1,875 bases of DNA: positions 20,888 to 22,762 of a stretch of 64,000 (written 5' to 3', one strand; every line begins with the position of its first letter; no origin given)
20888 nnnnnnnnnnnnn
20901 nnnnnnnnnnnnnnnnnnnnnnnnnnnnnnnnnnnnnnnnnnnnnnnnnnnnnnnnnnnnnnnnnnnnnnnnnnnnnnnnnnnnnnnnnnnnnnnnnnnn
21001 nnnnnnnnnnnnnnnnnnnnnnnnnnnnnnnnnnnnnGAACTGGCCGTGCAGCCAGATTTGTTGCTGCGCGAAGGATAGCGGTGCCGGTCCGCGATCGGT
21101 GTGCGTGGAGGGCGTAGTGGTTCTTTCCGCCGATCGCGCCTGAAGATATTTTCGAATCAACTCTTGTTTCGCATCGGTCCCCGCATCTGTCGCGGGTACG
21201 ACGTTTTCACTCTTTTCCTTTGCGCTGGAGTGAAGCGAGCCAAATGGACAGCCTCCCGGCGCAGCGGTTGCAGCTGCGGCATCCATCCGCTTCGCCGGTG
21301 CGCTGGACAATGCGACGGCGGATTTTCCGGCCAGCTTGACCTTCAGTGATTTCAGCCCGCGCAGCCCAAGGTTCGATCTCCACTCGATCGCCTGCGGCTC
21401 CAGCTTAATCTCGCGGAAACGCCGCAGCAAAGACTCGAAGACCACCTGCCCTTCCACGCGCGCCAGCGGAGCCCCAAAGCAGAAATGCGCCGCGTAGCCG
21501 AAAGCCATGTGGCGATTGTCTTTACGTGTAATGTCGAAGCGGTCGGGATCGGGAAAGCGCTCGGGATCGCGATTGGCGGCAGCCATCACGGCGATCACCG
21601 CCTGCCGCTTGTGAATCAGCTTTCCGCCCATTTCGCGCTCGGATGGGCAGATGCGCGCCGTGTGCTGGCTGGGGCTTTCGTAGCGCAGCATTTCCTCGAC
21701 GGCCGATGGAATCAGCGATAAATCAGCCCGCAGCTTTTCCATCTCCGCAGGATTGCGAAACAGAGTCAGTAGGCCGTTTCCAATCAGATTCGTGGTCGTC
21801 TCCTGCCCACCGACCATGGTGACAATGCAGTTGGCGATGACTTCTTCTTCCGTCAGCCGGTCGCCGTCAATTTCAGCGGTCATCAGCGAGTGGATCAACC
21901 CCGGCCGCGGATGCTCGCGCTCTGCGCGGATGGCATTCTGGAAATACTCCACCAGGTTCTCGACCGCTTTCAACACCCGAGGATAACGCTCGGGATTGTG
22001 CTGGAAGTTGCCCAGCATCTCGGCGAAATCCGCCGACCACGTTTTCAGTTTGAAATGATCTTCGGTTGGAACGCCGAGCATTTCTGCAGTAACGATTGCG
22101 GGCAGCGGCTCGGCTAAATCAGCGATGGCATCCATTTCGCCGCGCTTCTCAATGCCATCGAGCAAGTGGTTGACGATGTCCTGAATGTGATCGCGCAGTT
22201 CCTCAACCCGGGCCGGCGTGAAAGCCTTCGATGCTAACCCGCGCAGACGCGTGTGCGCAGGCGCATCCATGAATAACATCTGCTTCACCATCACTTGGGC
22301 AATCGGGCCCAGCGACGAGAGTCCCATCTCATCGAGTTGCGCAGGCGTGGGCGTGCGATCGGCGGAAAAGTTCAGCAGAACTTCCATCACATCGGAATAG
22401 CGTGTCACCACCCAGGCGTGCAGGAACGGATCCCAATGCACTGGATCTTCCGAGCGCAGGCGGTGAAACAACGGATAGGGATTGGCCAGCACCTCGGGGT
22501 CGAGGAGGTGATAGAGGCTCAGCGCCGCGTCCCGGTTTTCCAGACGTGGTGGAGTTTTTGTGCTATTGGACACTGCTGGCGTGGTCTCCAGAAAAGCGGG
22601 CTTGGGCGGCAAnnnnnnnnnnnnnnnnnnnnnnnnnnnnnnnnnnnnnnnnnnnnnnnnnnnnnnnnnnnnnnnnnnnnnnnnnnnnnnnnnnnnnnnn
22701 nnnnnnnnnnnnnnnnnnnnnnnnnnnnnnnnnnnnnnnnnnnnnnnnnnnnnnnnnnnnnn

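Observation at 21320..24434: Cytochrome P450 fused in-frame to the N-terminus of a C-A-T-TE module, directly after a free-standing A-T didomain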

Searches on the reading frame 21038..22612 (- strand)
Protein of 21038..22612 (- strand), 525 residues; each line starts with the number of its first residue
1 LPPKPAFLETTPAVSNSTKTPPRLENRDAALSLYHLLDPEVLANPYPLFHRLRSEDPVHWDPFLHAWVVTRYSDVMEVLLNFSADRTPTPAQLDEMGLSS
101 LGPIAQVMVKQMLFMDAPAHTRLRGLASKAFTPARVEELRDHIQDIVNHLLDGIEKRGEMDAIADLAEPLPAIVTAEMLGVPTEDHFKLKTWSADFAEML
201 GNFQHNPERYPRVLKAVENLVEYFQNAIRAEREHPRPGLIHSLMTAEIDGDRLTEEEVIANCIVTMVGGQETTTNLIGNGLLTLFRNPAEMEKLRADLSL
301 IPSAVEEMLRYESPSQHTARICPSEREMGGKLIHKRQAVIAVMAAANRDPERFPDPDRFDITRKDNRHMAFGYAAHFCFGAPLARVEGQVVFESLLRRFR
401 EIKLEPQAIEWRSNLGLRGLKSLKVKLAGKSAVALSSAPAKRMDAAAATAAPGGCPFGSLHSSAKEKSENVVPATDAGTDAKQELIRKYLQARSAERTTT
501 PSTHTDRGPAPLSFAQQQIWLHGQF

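Call 7: search_solved_structures(query=window:21302-22612:-, max_evalue=1e-20, show_alignments=1)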
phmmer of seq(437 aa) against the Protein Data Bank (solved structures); distinct sequences matched with E-value up to 1e-20: 393 (the best 60 are shown).
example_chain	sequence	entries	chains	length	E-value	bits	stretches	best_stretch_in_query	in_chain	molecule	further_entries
3ejb_B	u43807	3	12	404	8.4e-78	265.5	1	39-426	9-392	Biotin biosynthesis cytochrome P450-like enzyme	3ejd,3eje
6gmf_A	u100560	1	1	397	1.7e-77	264.5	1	37-426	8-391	Putative cytochrome P450 hydroxylase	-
8yhn_A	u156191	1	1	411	8.4e-76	258.9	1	36-426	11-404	Cytochrome P450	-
4yzr_A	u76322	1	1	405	1.1e-74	255.2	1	34-428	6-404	Polyketide biosynthesis cytochrome P450 PksS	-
5ofq_A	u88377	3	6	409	1.4e-74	254.9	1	25-413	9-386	Cytochrome P450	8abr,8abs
7wex_A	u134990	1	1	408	2.3e-71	244.3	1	40-425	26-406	Cytochrome P450 hydroxylase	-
3r9b_A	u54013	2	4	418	1.7e-70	241.4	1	31-426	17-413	CYTOCHROME P450 164A2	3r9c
7y9o_A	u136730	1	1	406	5e-70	239.9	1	44-424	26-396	Cytochrome P450 monooxygenase YjiB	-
6xa2_A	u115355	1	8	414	4.9e-69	236.6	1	44-427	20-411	TamI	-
6xa3_A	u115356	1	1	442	6.5e-69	236.2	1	43-427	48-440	TamI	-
8vxi_A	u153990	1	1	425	7.2e-69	236.1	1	36-432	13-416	CYP125MRCA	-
5l90_A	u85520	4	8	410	9.3e-69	235.7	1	40-407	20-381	Cytochrome P450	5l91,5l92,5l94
6gk5_A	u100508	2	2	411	9.9e-69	235.6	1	35-418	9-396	Cytochrome P450 CYP267B1 protein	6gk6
7xbm_A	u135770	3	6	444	1.2e-68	235.4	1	37-426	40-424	Cytochrome P450 monooxygenase PikC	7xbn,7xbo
8gue_A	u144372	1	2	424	1.2e-68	235.3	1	37-426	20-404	Cytochrome P450 monooxygenase PikC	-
2whw_A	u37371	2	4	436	1.5e-68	235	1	37-426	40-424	CYTOCHROME P450 MONOOXYGENASE | CYTOCHROME P450 HYDROXYLASE PIKC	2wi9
2vz7_A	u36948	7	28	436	1.7e-68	234.9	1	37-426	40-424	CYTOCHROME P450 MONOOXYGENASE | CYTOCHROME P450 HYDROXYLASE PIKC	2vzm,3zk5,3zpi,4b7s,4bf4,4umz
2bvj_A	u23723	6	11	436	2.2e-68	234.5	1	37-426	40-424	CYTOCHROME P450 MONOOXYGENASE | CYTOCHROME P450 HYDROXYLASE PIKC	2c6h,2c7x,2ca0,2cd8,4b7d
8w6z_A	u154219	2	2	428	2.7e-68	234.2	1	36-427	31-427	Cytochrome P450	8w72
7y97_A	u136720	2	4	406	6.2e-68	233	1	44-425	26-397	Cytochrome P450 monooxygenase YjiB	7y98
4ggv_A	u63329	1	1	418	9.3e-68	232.4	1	52-407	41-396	Cytochrome P450 superfamily protein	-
4rm4_A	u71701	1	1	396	1.5e-67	231.7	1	42-427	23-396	Cytochrome P450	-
5vws_A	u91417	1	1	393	7.9e-66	226.1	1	49-406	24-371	Cytochrome P450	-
5cje_A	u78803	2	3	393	1.2e-64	222.2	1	43-425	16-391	Cytochrome P450 hydroxylase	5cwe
9vgm_A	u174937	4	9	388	2.5e-63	217.9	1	49-412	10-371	Cytochrome P450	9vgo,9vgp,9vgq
1egy_A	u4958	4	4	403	7.5e-63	216.3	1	46-429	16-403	CYTOCHROME P450ERYF | CYTOCHROME P450 107A1 | CYTOCHROME P450 ERYF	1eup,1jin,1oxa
4wpz_A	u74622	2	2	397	1.4e-62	215.4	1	60-425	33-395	Cytochrome P450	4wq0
1jip_A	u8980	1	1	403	1.6e-62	215.2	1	46-429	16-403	CYTOCHROME P450 107A1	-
9vgn_A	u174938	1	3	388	1.9e-62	214.9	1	49-412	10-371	Cytochrome P450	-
1jio_A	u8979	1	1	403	2.2e-62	214.7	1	46-429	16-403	CYTOCHROME P450 107A1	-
4e2p_A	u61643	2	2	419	3e-61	211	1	53-408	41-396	Cytochrome P450 107B1 (P450CVIIB1)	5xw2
4z5p_A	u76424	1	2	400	3.2e-61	210.9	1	46-423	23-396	Cytochrome P450 hydroxylase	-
6m4s_A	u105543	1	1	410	4.1e-61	210.6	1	34-409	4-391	Cytochrome P450 hydroxylase sb21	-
8fz8_A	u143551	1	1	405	1.5e-60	208.7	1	29-424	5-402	Cytochrome P450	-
6l39_A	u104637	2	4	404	2.4e-57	198.1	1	65-403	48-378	Cytochrome P450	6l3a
3wec_A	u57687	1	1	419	3.6e-57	197.6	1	28-427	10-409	Cytochrome P450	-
9w6b_A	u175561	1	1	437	3.6e-57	197.5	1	21-426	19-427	Cytochrome P450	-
7ayx_A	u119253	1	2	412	4.8e-57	197.1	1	66-423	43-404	Cytochrome P450 113A1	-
4mm0_A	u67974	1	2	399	2.5e-56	194.8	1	66-413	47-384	P450-like monooxygenase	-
7sh5_A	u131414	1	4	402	5.8e-56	193.6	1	107-408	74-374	Cytochrome P450 142A3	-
5z9i_A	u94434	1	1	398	2.1e-55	191.8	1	53-406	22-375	Putative P450-like enzyme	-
2z3t_A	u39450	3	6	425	6.2e-55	190.2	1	38-419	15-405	Cytochrome P450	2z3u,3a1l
4yt3_A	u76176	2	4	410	6.7e-55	190.1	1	44-407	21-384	Cytochrome P450(MEG)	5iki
7smz_A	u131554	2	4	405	6.9e-55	190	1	107-408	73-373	Cytochrome P450 142A3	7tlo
2xkr_A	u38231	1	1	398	7.5e-55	189.9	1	106-422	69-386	PUTATIVE CYTOCHROME P450 142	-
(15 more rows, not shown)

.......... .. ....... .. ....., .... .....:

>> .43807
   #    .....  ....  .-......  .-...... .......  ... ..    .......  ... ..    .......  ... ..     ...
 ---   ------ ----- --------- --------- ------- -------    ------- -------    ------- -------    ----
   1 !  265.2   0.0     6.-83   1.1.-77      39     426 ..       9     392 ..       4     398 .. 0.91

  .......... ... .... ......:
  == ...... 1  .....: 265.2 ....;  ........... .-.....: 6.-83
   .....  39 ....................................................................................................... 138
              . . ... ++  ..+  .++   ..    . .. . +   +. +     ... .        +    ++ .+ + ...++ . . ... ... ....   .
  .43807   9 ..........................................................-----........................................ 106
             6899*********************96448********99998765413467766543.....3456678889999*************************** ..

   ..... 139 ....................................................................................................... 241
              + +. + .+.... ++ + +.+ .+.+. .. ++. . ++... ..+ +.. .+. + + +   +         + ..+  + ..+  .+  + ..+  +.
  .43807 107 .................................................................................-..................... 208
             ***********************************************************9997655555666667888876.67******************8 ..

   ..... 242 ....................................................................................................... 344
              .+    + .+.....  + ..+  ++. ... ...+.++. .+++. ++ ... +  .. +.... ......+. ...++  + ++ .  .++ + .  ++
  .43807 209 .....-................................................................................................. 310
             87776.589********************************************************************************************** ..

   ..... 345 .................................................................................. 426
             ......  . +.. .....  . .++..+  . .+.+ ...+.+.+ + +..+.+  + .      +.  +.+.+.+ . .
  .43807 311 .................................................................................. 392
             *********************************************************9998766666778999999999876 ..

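Call 11: find_homologous_proteins(query=window:21038-22612:-, max_evalue=1e-30)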
Query seq(525 aa) (525 aa): 8000 proteins with E <= 1e-30 among 8000 candidates; the best 120 are listed.
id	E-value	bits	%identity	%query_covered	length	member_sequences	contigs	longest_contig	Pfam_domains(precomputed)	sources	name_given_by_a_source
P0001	7.0e-245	832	73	97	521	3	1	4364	PF00067.28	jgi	jgi:pimeloyl-[acyl-carrier protein] synthase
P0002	4.5e-242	823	75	94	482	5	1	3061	PF00067.28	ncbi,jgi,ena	jgi:cytochrome P450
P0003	2.5e-241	820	73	97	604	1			PF00668.26,PF00067.28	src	-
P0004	3.5e-240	817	84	81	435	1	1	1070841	PF00067.28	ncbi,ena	-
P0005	3.0e-235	800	74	93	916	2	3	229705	PF00668.26,PF00067.28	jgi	jgi:cytochrome P450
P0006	6.7e-224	763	91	70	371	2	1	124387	PF00067.28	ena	-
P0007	4.2e-223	760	68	97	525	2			PF00067.28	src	-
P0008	1.3e-222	759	81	76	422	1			PF00067.28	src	-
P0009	3.1e-218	744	83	74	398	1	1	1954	PF00067.28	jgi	-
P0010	6.0e-218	743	70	93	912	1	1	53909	PF00668.26,PF00067.28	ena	-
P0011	7.6e-218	743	76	81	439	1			PF00067.28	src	-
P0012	1.2e-216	739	77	79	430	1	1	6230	PF00067.28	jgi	-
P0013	1.5e-215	735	77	79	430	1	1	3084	PF00067.28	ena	-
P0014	3.3e-215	734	83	74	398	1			PF00067.28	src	-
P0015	4.2e-215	734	78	78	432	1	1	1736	PF00067.28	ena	-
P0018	5.0e-214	730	78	78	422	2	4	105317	PF00067.28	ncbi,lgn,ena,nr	ncbi:MAG TPA: cytochrome P450 [Terriglobales bacterium]|nr:cytochrome P450 [Terriglobales bacterium]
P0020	3.1e-213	728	76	79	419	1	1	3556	PF00067.28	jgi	jgi:cytochrome P450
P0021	6.6e-212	723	70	87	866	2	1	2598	PF00668.26,PF00067.28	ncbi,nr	ncbi:MAG TPA: cytochrome P450, partial [Candidatus Sulfotelmatobacter sp.]|nr:cytochrome P450 [Candi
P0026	4.7e-211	721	75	80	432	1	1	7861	PF00067.28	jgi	jgi:cytochrome P450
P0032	1.2e-209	716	75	80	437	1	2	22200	PF00067.28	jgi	jgi:cytochrome P450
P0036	1.1e-208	713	74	79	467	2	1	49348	PF00067.28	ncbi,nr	ncbi:MAG TPA: cytochrome P450, partial [Candidatus Sulfotelmatobacter sp.]|nr:cytochrome P450 [Candi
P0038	2.8e-208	711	75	78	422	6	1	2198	PF00067.28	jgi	jgi:cytochrome P450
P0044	1.4e-207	709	75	79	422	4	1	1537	PF00067.28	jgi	jgi:cytochrome P450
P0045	1.5e-207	709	74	79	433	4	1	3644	PF00067.28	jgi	jgi:cytochrome P450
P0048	3.8e-207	708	73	79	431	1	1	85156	PF00067.28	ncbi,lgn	ncbi:MAG: cytochrome P450 [Candidatus Sulfotelmatobacter sp.]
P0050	8.4e-207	707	66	93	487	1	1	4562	PF00067.28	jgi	jgi:cytochrome P450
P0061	2.4e-206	705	74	79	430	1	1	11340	PF00067.28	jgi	jgi:cytochrome P450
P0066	6.3e-206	704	76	77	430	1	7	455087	PF00067.28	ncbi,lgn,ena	ncbi:MAG: cytochrome P450 [Candidatus Sulfotelmatobacter sp.]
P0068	9.3e-206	703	74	79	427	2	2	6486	PF00067.28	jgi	jgi:cytochrome P450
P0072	1.4e-205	703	73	79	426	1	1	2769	PF00067.28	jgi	jgi:cytochrome P450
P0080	2.8e-205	701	74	78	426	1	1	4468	PF00067.28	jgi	jgi:cytochrome P450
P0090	7.3e-205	700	74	79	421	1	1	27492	PF00067.28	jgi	jgi:cytochrome P450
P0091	8.7e-205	700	76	76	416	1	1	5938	PF00067.28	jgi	jgi:cytochrome P450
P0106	9.7e-204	696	74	78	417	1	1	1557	PF00067.28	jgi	jgi:cytochrome P450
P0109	1.9e-203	695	74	77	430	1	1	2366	PF00067.28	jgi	jgi:cytochrome P450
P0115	6.6e-203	694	73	79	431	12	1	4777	PF00067.28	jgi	jgi:cytochrome P450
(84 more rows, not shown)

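Call 12: find_encoding_contigs(protein=P0004, flank=10000, max_places=2)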
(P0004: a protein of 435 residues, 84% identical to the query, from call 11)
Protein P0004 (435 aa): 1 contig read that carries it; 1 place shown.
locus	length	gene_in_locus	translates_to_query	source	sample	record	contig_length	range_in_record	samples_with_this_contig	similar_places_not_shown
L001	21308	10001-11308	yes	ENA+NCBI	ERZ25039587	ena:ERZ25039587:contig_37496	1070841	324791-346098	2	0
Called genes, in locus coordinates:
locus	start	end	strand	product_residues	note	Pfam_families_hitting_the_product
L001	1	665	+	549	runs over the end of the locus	PF02706:Wzz (weak)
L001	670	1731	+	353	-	PF13191:AAA_16, PF13245:AAA_19 (faint), PF13401:AAA_22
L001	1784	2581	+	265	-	PF10609:ParA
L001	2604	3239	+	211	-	PF00132:Hexapep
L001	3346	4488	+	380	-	PF02771:Acyl-CoA_dh_N, PF02770:Acyl-CoA_dh_M, PF00441:Acyl-CoA_dh_1, PF08028:Acyl-CoA_dh_2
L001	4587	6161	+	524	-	PF00501:AMP-binding, PF13193:AMP-binding_C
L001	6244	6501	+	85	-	-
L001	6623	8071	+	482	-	PF13727:CoA_binding_3, PF02397:Bac_transf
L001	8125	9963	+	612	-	PF00501:AMP-binding, PF13193:AMP-binding_C, PF00550:PP-binding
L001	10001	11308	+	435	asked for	PF00067:p450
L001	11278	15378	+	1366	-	PF00668:Condensation, PF00501:AMP-binding, PF13193:AMP-binding_C, PF00550:PP-binding, PF00975:Thioesterase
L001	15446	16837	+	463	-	PF13440:Polysacc_synt_3 (faint)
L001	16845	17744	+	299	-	PF00685:Sulfotransfer_1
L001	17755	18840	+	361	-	PF00331:Glyco_hydro_10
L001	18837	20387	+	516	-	PF04932:Wzy_C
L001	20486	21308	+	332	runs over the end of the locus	PF01073:3Beta_HSD, PF01370:Epimerase, PF02719:Polysacc_synt_2 (faint), PF13460:NAD_binding_10, PF16363:GDP_Man_Dehyd, PF07993:NAD_binding_4 (weak)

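Call 13: find_encoding_contigs(protein=P0005, flank=10000, max_places=3)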
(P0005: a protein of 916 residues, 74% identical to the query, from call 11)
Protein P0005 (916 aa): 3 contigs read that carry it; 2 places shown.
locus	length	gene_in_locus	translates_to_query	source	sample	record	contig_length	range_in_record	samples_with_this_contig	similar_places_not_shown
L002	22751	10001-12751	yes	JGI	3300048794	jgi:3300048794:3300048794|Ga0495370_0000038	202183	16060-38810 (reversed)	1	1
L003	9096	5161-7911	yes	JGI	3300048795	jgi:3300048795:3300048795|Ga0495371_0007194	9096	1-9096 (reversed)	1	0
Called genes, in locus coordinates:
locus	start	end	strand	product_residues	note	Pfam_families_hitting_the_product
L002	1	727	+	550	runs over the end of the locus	-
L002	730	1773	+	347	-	PF13191:AAA_16, PF13245:AAA_19 (faint), PF13401:AAA_22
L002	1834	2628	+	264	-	PF10609:ParA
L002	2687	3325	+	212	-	PF00132:Hexapep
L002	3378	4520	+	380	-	PF02771:Acyl-CoA_dh_N, PF02770:Acyl-CoA_dh_M, PF00441:Acyl-CoA_dh_1, PF22924:ACOX_C_alpha1 (faint), PF08028:Acyl-CoA_dh_2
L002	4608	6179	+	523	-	PF00501:AMP-binding, PF13193:AMP-binding_C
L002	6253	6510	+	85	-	-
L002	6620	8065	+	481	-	PF13727:CoA_binding_3, PF02397:Bac_transf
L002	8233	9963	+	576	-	PF00501:AMP-binding, PF13193:AMP-binding_C, PF00550:PP-binding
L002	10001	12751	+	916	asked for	PF00067:p450, PF00668:Condensation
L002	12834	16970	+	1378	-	PF00668:Condensation, PF00501:AMP-binding, PF13193:AMP-binding_C, PF00550:PP-binding, PF00975:Thioesterase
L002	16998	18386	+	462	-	-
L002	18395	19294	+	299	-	PF00685:Sulfotransfer_1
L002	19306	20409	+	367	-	PF00331:Glyco_hydro_10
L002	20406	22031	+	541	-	PF04932:Wzy_C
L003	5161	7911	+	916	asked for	PF00067:p450, PF00668:Condensation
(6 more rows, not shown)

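Call 51: predict_structure(alignment_id=A1)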
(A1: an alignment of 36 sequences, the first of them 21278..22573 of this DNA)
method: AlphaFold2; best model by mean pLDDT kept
length: 432 residues; sequences in the alignment: 36
mean_pLDDT: 65.6   pTM: 0.69
mean pLDDT of the five models: 65.6, 63.9, 61.1, 59.6, 58.8
residues with pLDDT >= 90: 95; 70-90: 111; 50-70: 75; < 50: 151
segments of 3 or more residues with pLDDT < 50: 1-41, 43-77, 188-192, 300-311, 313-318, 320-338, 354-365, 401-404, 417-432
pLDDT, mean of each block of 10 residues (from residue 1): 32 41 41 45 35 33 33 42 58 62 56 65 75 94 93 93 87 90 63 65 88 94 86 87 85 75 88 93 91 72 37 43 37 45 74 42 51 90 92 83 67 69 35 31
secondary structure, 60 per line:
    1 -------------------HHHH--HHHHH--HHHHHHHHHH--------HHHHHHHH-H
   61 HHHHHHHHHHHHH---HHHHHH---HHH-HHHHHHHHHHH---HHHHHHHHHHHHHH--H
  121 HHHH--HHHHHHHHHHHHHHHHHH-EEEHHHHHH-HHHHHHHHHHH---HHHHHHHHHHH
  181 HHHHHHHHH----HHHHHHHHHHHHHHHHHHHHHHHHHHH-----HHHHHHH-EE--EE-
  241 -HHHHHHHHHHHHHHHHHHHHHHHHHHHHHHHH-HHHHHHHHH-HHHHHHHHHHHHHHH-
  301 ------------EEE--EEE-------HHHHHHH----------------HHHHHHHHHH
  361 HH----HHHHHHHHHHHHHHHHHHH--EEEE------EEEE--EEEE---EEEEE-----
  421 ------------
elements in order: H20-23 H26-30 H33-42 H51-58 H60-73 H77-82 H90-100 H104-117 H120-124 H127-144 E146-148 H149-154 H156-166 H170-189 H194-220 H226-232 H242-273 H275-283 H285-299 E313-315 E318-320 H328-334 H351-362 H367-385 E388-391 E398-401 E404-407 E411-415

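Call 55: search_protein_families(library=ncbifam, proteins=[window:21278-22573:-], max_evalue=1e-10)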
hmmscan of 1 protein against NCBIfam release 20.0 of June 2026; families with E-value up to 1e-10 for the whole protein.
window:21278-22573:- (432 aa): 8 families
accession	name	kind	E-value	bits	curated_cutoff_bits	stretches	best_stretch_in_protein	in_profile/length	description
NF041177.1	Cyp119_Thmprot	equivalog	9.2e-63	212.2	680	1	33-414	2-366/368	cytochrome P450 Cyp119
TIGR04538.1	P450_cycloAA_1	subfamily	9.8e-61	205.7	500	1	23-413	2-393/395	cytochrome P450, cyclodipeptide synthase-associated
TIGR04458.1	CYP450_TxtE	equivalog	1.7e-52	178.4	500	1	23-414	4-402/403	4-nitrotryptophan synthase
NF045816.1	PentlenlactSyn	equivalog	2.2e-48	164.9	700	1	52-407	37-389/396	pentalenolactone synthase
TIGR04515.1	P450_rel_GT_act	subfamily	1.7e-46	159.4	343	1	31-390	32-363/386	P450-derived glycosyltransferase activator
NF041802.1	P450_SolI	exception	2.2e-42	145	850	1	30-412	30-420/424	solanimycin biosynthesis cytochrome P450 SolI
NF050147.1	aminopyruv_ApyO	equivalog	9.4e-23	80.5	525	1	97-417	78-424/444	RiPP biosynthesis cytochrome P450 ApyO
NF045812.1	PentlenOxigase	equivalog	6.2e-11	41.8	800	0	196-395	193-417/444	pentalenene oxygenase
